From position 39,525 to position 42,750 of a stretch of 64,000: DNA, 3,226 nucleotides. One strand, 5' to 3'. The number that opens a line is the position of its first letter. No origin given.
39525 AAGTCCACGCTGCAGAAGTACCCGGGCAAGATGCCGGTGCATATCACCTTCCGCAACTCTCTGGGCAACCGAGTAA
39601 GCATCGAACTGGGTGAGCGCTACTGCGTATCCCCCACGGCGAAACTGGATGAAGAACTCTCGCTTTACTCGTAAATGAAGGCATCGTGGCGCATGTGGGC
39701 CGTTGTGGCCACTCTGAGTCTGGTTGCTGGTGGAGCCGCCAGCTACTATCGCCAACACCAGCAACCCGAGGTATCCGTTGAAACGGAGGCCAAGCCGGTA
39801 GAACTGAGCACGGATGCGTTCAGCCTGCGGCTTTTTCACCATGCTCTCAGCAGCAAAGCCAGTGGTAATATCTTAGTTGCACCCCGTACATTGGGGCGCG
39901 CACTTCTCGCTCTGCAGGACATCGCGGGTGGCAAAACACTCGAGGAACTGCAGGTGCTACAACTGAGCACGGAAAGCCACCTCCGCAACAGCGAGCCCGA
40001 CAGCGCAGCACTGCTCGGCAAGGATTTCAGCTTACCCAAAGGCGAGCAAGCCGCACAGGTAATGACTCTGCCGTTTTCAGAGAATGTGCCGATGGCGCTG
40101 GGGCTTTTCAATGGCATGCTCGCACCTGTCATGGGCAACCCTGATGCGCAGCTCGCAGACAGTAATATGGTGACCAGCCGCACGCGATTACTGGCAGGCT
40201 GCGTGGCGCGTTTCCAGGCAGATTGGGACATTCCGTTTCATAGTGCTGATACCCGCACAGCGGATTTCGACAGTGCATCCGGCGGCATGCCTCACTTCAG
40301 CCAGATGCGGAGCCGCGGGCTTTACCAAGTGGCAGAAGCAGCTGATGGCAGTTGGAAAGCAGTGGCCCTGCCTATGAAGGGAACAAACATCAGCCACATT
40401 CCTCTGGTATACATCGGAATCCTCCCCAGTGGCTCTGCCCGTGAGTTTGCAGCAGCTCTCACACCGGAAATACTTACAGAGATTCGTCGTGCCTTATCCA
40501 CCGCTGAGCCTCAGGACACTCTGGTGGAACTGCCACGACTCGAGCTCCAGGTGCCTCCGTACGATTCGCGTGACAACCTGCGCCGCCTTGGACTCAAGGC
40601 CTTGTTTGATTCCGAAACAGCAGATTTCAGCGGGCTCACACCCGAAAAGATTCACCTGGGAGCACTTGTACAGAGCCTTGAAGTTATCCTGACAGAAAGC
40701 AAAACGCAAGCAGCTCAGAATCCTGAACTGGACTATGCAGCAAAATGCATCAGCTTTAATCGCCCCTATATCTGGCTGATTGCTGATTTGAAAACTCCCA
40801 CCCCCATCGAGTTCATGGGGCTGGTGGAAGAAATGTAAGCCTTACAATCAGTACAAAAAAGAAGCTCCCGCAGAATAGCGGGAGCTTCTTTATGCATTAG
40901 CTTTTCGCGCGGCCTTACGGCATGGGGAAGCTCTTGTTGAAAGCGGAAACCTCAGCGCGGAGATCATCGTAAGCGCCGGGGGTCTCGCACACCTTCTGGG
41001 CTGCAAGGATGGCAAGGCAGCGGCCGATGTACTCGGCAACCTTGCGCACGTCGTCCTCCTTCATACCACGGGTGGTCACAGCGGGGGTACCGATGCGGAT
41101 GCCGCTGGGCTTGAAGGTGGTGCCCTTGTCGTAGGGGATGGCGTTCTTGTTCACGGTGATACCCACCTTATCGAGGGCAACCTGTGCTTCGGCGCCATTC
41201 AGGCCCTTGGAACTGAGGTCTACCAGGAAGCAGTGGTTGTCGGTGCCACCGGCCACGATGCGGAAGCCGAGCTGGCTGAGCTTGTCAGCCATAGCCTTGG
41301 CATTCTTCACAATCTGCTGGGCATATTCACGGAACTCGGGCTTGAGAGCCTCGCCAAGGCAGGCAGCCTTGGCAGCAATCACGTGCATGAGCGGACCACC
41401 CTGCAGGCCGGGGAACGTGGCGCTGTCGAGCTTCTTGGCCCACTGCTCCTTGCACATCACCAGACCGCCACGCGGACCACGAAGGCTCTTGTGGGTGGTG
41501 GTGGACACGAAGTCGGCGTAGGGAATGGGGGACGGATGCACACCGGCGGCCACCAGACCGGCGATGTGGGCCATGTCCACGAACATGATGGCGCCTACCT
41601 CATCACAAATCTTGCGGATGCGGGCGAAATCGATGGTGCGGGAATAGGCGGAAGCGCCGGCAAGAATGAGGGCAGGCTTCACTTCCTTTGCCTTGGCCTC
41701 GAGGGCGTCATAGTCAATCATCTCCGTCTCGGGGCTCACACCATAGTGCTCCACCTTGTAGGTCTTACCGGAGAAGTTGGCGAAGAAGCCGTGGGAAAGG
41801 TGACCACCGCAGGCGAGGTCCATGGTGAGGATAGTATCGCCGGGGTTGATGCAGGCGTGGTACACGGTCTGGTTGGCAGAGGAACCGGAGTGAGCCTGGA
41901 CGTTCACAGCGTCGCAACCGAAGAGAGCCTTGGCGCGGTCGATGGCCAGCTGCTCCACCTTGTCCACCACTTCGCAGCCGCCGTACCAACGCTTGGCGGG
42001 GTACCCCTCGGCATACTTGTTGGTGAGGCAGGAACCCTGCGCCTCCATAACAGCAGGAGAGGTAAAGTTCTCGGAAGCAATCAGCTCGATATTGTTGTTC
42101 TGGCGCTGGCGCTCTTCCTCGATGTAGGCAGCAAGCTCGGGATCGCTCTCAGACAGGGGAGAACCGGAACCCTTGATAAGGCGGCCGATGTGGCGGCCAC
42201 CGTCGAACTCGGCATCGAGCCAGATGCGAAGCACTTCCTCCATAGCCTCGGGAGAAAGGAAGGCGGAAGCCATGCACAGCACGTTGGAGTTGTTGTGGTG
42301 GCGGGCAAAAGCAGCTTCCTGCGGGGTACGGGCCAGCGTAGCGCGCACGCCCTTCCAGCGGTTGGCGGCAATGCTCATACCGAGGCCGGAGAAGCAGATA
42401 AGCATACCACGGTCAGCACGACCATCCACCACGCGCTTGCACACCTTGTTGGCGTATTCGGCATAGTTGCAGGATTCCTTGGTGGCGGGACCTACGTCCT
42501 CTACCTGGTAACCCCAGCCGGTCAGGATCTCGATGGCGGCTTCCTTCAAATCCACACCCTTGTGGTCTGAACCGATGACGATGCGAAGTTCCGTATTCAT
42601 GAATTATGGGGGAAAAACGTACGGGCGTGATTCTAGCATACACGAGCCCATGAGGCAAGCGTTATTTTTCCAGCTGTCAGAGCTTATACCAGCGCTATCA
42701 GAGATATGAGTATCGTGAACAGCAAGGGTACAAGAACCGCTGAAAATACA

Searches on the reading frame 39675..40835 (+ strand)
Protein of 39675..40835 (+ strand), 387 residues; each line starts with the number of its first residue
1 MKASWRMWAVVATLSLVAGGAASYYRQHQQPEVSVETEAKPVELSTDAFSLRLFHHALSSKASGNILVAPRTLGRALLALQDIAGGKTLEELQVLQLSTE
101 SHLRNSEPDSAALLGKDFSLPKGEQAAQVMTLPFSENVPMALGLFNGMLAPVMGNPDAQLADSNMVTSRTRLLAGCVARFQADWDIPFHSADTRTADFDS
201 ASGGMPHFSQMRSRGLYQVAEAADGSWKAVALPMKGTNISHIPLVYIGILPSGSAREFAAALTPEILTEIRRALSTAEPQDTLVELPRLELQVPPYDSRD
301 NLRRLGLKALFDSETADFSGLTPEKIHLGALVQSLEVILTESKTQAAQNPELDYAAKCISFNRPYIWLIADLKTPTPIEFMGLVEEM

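Call 17: search_protein_families(library=pfam, proteins=[window:39675-40835:+], max_evalue=0.01)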
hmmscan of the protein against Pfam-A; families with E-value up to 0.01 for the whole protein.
window:39675-40835:+ (387 aa): 1 family
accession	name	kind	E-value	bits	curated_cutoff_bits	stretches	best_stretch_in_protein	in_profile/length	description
PF00079.25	Serpin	-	1.1e-29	104.2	27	1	163-384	146-367/370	Serpin (serine protease inhibitor)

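Call 36: search_protein_families(library=ncbifam, proteins=[window:39675-40835:+], max_evalue=0.01)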
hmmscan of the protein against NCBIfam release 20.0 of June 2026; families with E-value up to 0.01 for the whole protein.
window:39675-40835:+ (387 aa): 0 families

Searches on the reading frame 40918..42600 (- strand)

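Call 17: search_protein_families(library=pfam, proteins=[window:40918-42600:-], max_evalue=0.01)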
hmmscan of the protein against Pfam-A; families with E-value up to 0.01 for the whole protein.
window:40918-42600:- (561 aa): 7 families
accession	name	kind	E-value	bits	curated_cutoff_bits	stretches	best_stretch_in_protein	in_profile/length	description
PF00464.25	SHMT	-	2.5e-169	563.5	27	1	149-525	1-399/399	Serine hydroxymethyltransferase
PF02502.23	LacAB_rpiB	-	4.4e-46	156.7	24.7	1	7-141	1-135/138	Ribose/Galactose Isomerase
PF00155.27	Aminotran_1_2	-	2.2e-13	50.6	19.7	1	180-514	18-355/361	Aminotransferase class I and II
PF01212.27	Beta_elim_lyase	-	7e-08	32.6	27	1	221-482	39-271/288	Beta-eliminating lyase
PF00266.25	Aminotran_5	-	6e-05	22.6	21.5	1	237-396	68-226/371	Aminotransferase class-V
PF01053.26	Cys_Met_Meta_PP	-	0.0021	17.1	27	1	234-387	71-217/381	Cys/Met metabolism PLP-dependent enzyme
PF01041.23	DegT_DnrJ_EryC1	-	0.0065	16.2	19.8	0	237-384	46-187/360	DegT/DnrJ/EryC1/StrS aminotransferase family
